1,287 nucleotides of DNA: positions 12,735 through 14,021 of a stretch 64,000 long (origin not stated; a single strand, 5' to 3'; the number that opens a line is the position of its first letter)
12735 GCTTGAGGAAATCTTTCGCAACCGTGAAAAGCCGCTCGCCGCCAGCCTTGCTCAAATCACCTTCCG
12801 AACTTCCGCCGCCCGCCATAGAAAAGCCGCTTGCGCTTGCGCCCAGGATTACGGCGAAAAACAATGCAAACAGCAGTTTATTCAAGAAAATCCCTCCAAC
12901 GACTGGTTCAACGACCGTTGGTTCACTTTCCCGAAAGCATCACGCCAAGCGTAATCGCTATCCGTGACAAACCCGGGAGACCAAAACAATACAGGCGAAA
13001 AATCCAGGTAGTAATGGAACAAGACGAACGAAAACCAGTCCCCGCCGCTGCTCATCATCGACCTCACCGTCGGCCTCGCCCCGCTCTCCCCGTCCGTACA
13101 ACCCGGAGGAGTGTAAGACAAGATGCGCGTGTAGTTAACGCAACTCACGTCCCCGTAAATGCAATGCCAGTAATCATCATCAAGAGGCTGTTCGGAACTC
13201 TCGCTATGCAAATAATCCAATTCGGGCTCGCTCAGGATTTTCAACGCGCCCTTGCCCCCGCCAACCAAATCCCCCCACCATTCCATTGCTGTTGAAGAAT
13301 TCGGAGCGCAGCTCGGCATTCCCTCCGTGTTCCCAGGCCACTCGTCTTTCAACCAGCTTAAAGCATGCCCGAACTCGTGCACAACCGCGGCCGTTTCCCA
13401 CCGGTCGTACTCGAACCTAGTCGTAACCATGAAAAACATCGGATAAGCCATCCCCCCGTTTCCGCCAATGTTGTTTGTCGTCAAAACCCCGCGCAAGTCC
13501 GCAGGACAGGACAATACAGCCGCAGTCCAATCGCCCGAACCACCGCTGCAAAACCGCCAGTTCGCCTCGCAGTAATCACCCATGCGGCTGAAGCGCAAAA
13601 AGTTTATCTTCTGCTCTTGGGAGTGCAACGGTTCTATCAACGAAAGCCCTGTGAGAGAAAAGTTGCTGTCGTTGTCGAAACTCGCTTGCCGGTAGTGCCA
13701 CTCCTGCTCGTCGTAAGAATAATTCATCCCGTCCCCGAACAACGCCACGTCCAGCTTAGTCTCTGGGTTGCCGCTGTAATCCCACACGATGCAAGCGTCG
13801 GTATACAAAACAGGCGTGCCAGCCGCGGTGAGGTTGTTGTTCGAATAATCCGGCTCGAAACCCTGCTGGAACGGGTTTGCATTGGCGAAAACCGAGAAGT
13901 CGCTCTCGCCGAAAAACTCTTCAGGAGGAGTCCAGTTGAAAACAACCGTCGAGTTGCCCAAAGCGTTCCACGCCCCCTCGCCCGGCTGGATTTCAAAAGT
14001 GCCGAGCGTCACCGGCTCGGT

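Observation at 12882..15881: ~1000-aa secreted HEFGH zinc metalloprotease combining dockerin-like Ca-binding repeats and CARDB-like repeats, at the head of the surface-protein array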

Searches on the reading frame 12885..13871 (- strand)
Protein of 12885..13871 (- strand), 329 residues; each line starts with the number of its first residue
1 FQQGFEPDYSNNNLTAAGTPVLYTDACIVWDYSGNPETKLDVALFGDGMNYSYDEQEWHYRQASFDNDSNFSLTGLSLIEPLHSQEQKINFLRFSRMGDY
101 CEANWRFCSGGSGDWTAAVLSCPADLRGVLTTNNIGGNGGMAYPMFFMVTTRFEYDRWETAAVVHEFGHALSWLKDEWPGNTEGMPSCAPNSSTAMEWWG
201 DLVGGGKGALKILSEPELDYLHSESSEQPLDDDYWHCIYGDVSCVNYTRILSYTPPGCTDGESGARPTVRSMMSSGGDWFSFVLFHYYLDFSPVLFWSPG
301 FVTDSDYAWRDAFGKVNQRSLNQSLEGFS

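Call 10: find_homologous_proteins(query=window:12885-13871:-, max_evalue=0.01)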
Query window:12885-13871:-: 1178 candidates shared short words with the query, none scored E <= 0.01.

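Call 11: search_solved_structures(query=window:12885-13871:-, max_evalue=10, show_alignments=3)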
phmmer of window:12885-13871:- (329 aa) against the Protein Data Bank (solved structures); distinct sequences matched with E-value up to 10: 2.
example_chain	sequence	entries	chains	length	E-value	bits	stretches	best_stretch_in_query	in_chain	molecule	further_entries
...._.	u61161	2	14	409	0.03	16.9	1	133-185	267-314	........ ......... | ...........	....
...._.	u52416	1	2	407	0.15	14.6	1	128-187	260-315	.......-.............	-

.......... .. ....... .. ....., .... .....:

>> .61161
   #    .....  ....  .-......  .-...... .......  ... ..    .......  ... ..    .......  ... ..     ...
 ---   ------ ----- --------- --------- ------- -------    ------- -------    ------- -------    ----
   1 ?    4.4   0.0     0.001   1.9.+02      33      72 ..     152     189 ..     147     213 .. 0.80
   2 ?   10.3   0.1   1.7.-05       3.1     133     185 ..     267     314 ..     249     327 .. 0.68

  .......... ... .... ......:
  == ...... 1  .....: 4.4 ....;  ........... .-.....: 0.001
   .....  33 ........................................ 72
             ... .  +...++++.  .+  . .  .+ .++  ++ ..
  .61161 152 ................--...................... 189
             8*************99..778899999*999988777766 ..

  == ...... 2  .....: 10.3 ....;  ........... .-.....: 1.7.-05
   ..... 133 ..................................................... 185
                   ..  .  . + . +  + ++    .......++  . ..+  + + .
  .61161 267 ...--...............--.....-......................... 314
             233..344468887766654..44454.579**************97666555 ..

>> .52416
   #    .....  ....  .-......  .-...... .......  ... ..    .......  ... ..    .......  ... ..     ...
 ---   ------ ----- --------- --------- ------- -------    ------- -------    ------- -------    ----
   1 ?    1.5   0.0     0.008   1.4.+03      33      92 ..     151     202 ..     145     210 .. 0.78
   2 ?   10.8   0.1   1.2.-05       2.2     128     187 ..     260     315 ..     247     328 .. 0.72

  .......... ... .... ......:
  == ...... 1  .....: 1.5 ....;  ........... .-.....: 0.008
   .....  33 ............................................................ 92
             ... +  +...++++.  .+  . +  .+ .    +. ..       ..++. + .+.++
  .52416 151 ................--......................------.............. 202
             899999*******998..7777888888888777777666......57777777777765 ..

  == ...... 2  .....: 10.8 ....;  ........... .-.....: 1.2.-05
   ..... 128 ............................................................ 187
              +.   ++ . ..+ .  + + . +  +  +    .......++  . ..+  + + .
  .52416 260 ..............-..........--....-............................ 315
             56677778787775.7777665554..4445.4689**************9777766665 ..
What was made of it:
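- The window sequence alone aligns both the N-terminal strand motif and the zinc motif with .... and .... (call 11).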

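Call 17: search_protein_representatives(protein=window:12885-13871:-)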
Query: 329 residues. Proteins with E-value up to 0.001 (for the whole library): 51; up to 1e-10: 1; up to 1e-30: 0. The best 51 are listed.
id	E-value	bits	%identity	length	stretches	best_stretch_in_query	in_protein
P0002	8.1e-19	84.6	32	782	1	11-327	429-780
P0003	1.2e-09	54.4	37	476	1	26-233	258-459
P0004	3.0e-09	53.2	30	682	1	28-276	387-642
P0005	8.9e-09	51.6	30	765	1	25-204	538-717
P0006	1.3e-08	51.1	30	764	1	27-202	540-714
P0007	6.5e-08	48.7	35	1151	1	163-326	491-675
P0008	2.4e-07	46.9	29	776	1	25-204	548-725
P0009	2.7e-07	46.7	39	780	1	18-205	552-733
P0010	4.5e-07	46.0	48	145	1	158-211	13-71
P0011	4.6e-07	45.9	28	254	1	30-251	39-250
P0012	7.3e-07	45.3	46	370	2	160-212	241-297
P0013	8.5e-07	45.1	41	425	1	21-179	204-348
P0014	3.8e-06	42.9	34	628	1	71-206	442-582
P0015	4.3e-06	42.8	32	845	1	27-203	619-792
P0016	5.1e-06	42.5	25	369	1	27-206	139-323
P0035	1.7e-04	37.5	31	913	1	72-212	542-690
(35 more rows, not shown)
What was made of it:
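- Tried and rejected: The exhaustive search was needed (call 17).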

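Call 18: search_protein_families(library=pfam, proteins=[P0002, P0003, P0004, P0005, P0006, P0007, P0008, P0009, P0011, P0013], max_evalue=0.01)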
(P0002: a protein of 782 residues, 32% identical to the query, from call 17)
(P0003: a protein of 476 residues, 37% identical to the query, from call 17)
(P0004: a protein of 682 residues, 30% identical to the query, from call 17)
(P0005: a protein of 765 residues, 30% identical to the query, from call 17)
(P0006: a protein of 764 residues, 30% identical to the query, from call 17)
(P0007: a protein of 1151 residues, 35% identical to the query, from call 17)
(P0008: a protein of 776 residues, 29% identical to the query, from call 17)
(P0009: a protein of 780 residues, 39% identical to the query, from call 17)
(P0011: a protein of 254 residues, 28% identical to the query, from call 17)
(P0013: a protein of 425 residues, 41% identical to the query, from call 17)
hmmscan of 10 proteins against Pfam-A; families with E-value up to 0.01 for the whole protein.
P0002 (782 aa): 1 family
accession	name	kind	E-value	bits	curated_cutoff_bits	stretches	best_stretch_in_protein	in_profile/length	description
PF07705.17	CARDB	-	9.5e-05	23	22.7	0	251-291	63-101/101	CARDB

P0003 (476 aa): 1 family
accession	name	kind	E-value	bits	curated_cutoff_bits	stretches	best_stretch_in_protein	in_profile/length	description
PF09471.16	Peptidase_M64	-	1e-25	91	26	1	260-426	1-196/302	IgA Peptidase M64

P0004 (682 aa): 1 family
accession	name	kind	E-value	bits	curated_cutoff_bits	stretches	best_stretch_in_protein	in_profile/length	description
PF09471.16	Peptidase_M64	-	0.00018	21.2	26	1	470-565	108-204/302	IgA Peptidase M64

P0005 (765 aa): 1 family
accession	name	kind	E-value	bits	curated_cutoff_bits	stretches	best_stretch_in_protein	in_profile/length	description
PF09471.16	Peptidase_M64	-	5.5e-10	39.3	26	2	630-702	107-183/302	IgA Peptidase M64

P0006 (764 aa): 1 family
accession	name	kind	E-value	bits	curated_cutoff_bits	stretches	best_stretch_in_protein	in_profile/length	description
PF09471.16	Peptidase_M64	-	6.3e-11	42.4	26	2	543-607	3-61/302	IgA Peptidase M64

P0007 (1151 aa): 1 family
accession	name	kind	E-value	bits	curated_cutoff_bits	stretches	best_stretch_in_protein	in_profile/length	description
PF09471.16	Peptidase_M64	-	4.9e-06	26.4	26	1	469-619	126-282/302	IgA Peptidase M64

P0008 (776 aa): 1 family
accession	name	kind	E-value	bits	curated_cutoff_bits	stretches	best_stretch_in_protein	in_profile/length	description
PF09471.16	Peptidase_M64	-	1.3e-10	41.4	26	2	551-617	1-61/302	IgA Peptidase M64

P0009 (780 aa): 6 families
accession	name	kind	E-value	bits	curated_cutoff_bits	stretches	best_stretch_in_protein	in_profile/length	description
PF09471.16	Peptidase_M64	-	1.8e-21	77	26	1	562-725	1-184/302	IgA Peptidase M64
PF13385.13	Laminin_G_3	-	3.2e-18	66.8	27.6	1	121-275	1-150/151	Concanavalin A-like lectin/glucanases superfamily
PF22352.2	K319L-like_PKD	-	3.8e-07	30.4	27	1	319-390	12-84/84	K319L-like, PKD domain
PF13688.12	Reprolysin_5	-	0.0063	17.2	27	0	676-717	134-175/196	Metallo-peptidase family M12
PF18911.6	PKD_4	-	0.0093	16.4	27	0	311-377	10-70/85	PKD domain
PF13574.12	Reprolysin_2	-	0.0093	16.3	27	0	683-719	125-161/195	Metallo-peptidase family M12B Reprolysin-like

P0011 (254 aa): 1 family
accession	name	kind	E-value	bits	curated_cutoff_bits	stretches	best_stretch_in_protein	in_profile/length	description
PF09471.16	Peptidase_M64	-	5.2e-12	46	26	2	119-187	104-170/302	IgA Peptidase M64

P0013 (425 aa): 1 family
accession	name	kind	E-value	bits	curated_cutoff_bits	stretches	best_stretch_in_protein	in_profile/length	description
PF09471.16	Peptidase_M64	-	3.9e-20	72.7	26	1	213-350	3-163/302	IgA Peptidase M64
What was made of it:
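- On MEROPS M64 / igalysin (metzincin clan): Eight of the ten top phmmer relatives scanned pass, at 26-91 bits (call 18).
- Eight of the ten top hits scanned pass the Pfam Peptidase_M64 cut-off (calls 17, 18).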

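Call 21: search_solved_structures(query=A1, max_evalue=1, show_alignments=2)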
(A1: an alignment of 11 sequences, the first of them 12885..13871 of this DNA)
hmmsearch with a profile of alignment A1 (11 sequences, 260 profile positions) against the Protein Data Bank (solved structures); distinct sequences matched with E-value up to 1: 22.
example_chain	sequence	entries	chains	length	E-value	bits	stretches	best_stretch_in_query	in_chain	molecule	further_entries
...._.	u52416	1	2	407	3e-25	92.5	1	17-259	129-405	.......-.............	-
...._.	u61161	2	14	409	1e-24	90.8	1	5-259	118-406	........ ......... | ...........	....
9ekk_A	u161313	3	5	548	5.2e-15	58.9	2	124-239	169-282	IgA protease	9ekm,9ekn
9qdh_A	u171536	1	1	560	5.5e-15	58.8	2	124-239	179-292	IgA protease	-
9i4z_A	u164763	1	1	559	1.8e-13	53.9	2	124-239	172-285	IgA protease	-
9qa6_A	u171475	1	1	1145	4.1e-11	46.1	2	124-239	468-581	IgA protease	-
1c7k_A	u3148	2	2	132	0.0084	18.9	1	113-201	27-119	ZINC ENDOPROTEASE | ZINC PROTEASE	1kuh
4hx3_A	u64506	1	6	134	0.0088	18.8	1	113-201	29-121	Extracellular small neutral protease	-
1k7i_A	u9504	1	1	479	0.014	18.2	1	124-208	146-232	secreted protease C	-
1k7g_A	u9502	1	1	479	0.015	18.1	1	124-212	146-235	secreted protease C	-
3hbv_P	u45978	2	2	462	0.016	18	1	124-208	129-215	Secreted protease C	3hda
1go8_P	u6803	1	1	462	0.021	17.6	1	124-190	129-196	PROTEASE C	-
3hbu_P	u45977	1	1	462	0.026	17.3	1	124-191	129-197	Secreted protease C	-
5zjk_A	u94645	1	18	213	0.034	16.9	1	146-179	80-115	Myroilysin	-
5czw_A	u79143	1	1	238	0.057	16.2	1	146-177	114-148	Myroilysin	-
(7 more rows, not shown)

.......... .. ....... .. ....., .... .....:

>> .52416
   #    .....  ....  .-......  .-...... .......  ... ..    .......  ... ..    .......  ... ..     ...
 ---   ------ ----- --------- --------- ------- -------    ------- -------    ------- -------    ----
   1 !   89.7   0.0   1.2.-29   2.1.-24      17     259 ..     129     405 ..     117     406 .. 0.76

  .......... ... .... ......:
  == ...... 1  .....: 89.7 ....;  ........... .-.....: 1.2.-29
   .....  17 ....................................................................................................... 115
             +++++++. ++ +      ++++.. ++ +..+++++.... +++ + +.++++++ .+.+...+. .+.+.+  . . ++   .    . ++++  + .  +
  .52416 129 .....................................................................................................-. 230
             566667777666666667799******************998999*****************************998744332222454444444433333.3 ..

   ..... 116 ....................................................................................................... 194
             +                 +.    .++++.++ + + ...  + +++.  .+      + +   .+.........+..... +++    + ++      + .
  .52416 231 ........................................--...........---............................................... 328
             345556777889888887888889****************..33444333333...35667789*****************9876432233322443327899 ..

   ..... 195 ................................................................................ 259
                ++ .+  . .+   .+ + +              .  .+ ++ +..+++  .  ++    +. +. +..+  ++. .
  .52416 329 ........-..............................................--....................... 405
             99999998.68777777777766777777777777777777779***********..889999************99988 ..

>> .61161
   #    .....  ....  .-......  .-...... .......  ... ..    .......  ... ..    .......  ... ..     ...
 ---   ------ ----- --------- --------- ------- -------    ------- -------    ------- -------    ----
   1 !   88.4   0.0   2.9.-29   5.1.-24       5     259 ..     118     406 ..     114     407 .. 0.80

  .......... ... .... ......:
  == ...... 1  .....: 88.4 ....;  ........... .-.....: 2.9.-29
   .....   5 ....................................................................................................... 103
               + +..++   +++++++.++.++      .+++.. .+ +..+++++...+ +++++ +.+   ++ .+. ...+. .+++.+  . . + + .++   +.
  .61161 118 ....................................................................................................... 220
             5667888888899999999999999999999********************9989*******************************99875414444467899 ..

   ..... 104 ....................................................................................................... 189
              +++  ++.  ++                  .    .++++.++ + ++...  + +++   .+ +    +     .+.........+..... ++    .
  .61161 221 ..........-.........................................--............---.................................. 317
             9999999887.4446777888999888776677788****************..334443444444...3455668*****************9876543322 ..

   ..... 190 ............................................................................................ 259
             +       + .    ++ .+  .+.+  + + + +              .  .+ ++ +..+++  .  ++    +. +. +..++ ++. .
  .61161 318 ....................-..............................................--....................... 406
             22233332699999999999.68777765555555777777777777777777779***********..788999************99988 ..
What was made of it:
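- On MEROPS M64 / igalysin (metzincin clan): The profile with the window as first row hits M64 PDB chains at 3e-25 (call 21).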

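Call 22: find_homologous_proteins(query=A1, max_evalue=0.00001)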
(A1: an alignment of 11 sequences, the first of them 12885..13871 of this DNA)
Query A1 (11 sequences) (329 aa, profile of the alignment): 1 proteins with E <= 0.00001 among 4030 candidates.
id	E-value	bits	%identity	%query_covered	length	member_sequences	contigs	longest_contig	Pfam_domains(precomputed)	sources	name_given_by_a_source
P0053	4.2e-20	90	38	11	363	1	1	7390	PF09471.16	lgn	-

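Call 28: predict_structure(alignment_id=A1)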
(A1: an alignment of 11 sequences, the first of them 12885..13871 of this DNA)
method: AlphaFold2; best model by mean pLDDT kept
length: 329 residues; sequences in the alignment: 11
mean_pLDDT: 58.1   pTM: 0.66
mean pLDDT of the five models: 58.1, 54.3, 54.0, 41.8, 40.6
residues with pLDDT >= 90: 13; 70-90: 86; 50-70: 101; < 50: 129
segments of 3 or more residues with pLDDT < 50: 1-26, 29-33, 47-50, 52-60, 95-120, 129-158, 276-302
pLDDT, mean of each block of 10 residues (from residue 1): 28 27 42 56 56 42 59 67 76 52 39 44 52 33 28 39 72 74 73 90 86 87 59 65 69 64 73 59 44 37 58 87 80
secondary structure, 60 per line:
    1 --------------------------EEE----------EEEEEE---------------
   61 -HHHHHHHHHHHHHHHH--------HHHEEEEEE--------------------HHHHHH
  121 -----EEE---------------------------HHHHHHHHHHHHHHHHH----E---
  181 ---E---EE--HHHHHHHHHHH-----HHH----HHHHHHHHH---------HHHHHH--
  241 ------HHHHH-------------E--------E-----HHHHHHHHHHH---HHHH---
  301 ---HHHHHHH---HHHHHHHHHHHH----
elements in order: E27-29 E40-45 H62-77 E89-94 H115-120 E126-128 H156-172 H192-202 H215-223 H233-238 H247-251 H280-290 H294-297 H304-310 H314-325
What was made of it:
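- Tried and rejected: The first AF2 model from an 11-sequence alignment was poor (pLDDT 58, call 28).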

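Call 34: fold_search(model_id=the predicted structure, library=pdb)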
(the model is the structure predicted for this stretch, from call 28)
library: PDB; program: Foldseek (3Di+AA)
matches with E <= 10: 57; with E <= 0.001: 12
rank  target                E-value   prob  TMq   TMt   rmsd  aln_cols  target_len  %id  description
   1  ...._B                1.4e-04  1.00  0.41  0.35   8.1       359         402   15  Crystal structure of BF3526 peptidase from Bacteroides fragilis in complex with a peptide (released 2025-07-16)
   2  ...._C                1.7e-04  1.00  0.42  0.35   8.3       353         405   15  Crystal structure of a putative peptidase (BF3526) from Bacteroides fragilis NCTC 9343 at 2.17 A resolution (released 2012-02-15)
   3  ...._D                1.9e-04  1.00  0.41  0.34   8.3       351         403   15  Crystal structure of BF3526 peptidase from Bacteroides fragilis in complex with a peptide (released 2025-07-16)
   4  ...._D                2.0e-04  1.00  0.41  0.35   8.3       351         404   15  Crystal structure of a putative peptidase (BF3526) from Bacteroides fragilis NCTC 9343 at 2.17 A resolution (released 2012-02-15)
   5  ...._A                2.4e-04  1.00  0.42  0.35   8.1       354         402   15  Crystal structure of BF3526 peptidase from Bacteroides fragilis in complex with a peptide (released 2025-07-16)
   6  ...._E                4.1e-04  1.00  0.39  0.33  10.1       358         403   16  Crystal structure of a putative peptidase (BF3526) from Bacteroides fragilis NCTC 9343 at 2.17 A resolution (released 2012-02-15)
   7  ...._F                4.3e-04  1.00  0.44  0.37   8.7       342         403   15  Crystal structure of a putative peptidase (BF3526) from Bacteroides fragilis NCTC 9343 at 2.17 A resolution (released 2012-02-15)
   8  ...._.                4.8e-04  1.00  0.42  0.35   8.2       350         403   15  Crystal structure of a putative peptidase (BF3526) from Bacteroides fragilis NCTC 9343 at 2.17 A resolution (released 2012-02-15)
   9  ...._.                5.5e-04  1.00  0.44  0.36   8.8       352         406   16  Crystal structure of a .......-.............s (BACOVA_00663) from Bacteroides ovatus at 1.93 A resolution (released 2010-10-27)
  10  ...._G                6.1e-04  1.00  0.41  0.34   9.2       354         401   15  Crystal structure of BF3526 peptidase from Bacteroides fragilis in complex with a peptide (released 2025-07-16)
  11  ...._C                6.5e-04  1.00  0.42  0.35   8.4       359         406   16  Crystal structure of BF3526 peptidase from Bacteroides fragilis in complex with a peptide (released 2025-07-16)
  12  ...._B                8.3e-04  1.00  0.41  0.34  10.1       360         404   16  Crystal structure of a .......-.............s (BACOVA_00663) from Bacteroides ovatus at 1.93 A resolution (released 2010-10-27)
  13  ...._E                2.4e-03  1.00  0.40  0.34  10.2       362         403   15  Crystal structure of BF3526 peptidase from Bacteroides fragilis in complex with a peptide (released 2025-07-16)
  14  9qdh                  2.0e-01  0.47  0.28  0.17  11.1       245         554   14  Crystal structure of IgA protease (323-878) from Thomasclavelia ramosa (released 2025-07-16)
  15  9qa6                  2.1e-01  0.44  0.26  0.11  14.9       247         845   14  Cryo-EM structure of Thomasclavelia ramosa IgA peptidase (IgAse) active site mutant (S32-N876) (released 2025-06-25)
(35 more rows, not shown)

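Call 39: find_related_loci(query=A1, collection=genome_contigs, flank=8000)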
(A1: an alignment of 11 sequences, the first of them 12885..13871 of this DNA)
Query A1 (329 aa) in genome_contigs; peptide patterns used: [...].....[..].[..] (x = any residue, [..] = any of these).
600 stretches matched a pattern (row limit reached: there are more); 28 encode a relative of the query (tblastn E <= 1e-3); 28 distinct loci.
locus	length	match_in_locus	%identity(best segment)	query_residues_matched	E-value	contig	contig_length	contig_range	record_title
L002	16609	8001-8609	26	34-215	9e-8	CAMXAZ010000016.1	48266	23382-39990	MAG TPA_asm: uncultured Muribaculaceae bacterium isolate SRR14411271_bin.7_metawrap_v1.3_MAG genome assembly, contig: NO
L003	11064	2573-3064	26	25-178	2e-7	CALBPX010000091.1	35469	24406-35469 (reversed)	MAG TPA_asm: uncultured Bacteroidales bacterium isolate ERR1278105_bin.80_CONCOCT_v1.1_MAG genome assembly, contig: ERZ8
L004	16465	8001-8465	25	34-178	7e-7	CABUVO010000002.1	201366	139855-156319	MAG TPA_asm: uncultured Porphyromonadaceae bacterium isolate MGYG-HGUT-04430 genome assembly, contig: GUT_GENOME274362_2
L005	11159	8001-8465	23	14-178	2e-6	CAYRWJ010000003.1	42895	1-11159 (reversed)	MAG TPA_asm: uncultured Methanosarcinales archaeon isolate SRP104257_co1_379 genome assembly, contig: NODE_259_length_42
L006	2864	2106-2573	28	33-178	2e-6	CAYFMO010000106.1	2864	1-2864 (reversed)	MAG TPA_asm: uncultured Muribaculaceae bacterium isolate ERP107106_co1_140 genome assembly, contig: NODE_31269_length_28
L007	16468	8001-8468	26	33-178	4e-6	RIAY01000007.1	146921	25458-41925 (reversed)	Muribaculaceae bacterium Isolate-036 (Harlan) seq7, whole genome shotgun sequence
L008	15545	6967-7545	25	33-202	4e-6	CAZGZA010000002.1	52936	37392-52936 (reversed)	MAG TPA_asm: uncultured Methanosarcinales archaeon isolate binchicken_co266_187 genome assembly, contig: NODE_1254_lengt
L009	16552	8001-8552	23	1-178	5e-6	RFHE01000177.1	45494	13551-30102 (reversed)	MAG: Calditrichaeota bacterium isolate J042 k99_361053, whole genome shotgun sequence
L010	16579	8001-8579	26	33-204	6e-6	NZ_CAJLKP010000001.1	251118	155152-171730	MAG: uncultured Bacteroides sp. isolate ERR321312-bin.11, whole genome shotgun sequence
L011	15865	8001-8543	24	4-178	6e-6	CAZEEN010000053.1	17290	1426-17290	MAG TPA_asm: uncultured Paludibacter sp. isolate binchicken_co309_12 genome assembly, contig: NODE_2054_length_17290_cov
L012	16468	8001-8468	25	33-178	6e-6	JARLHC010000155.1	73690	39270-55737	MAG: Ignavibacteriaceae bacterium isolate MAG_BO162 MetaBAT2_Bin_162_Oxic_k141_1781207, whole genome shotgun sequence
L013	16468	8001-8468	26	33-178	9e-6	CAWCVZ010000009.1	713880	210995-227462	MAG: uncultured Ignavibacteria bacterium isolate MFD05442.bin.1.213 genome assembly, contig: contig_31101, whole genome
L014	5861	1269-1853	24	34-206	1e-5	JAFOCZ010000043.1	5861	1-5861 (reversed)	MAG: Alistipes sp. isolate RGIG355 Dairy_cattle_Colon-3__c173949, whole genome shotgun sequence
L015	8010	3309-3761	28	22-178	1e-5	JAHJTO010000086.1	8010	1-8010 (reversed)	MAG: Nanoarchaeota archaeon isolate OS_PC_MetaG.mb.56 OS_PC_MetaG.mb.56_k141_780633, whole genome shotgun sequence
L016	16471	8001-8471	25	33-178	1e-5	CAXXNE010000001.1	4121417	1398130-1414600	MAG: uncultured Paludibacter sp. isolate c6dfa319-ced9-4a11-90c0-3e1197362bd4 genome assembly, contig: contig_1, whole g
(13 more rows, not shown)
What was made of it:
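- Tried and rejected: The genome scan likewise returned mostly Bacteroidales M64, plus a few archaeal ones (call 39).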

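Call 41: find_encoding_contigs(protein=P0002, flank=10000)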
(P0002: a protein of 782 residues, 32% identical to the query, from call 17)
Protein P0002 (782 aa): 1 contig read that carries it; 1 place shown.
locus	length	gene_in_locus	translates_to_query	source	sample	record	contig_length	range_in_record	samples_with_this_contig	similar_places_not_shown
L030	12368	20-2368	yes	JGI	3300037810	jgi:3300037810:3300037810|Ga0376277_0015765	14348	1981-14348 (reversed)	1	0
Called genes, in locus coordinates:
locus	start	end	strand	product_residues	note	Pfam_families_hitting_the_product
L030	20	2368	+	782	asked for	-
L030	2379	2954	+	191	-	-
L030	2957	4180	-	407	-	-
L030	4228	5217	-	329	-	PF13404:HTH_AsnC-type, PF13412:HTH_24, PF13404:HTH_AsnC-type (weak), PF13412:HTH_24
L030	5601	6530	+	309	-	-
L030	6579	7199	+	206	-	PF00300:His_Phos_1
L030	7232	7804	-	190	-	-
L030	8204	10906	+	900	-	PF05124:S_layer_C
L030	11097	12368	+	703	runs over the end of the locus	-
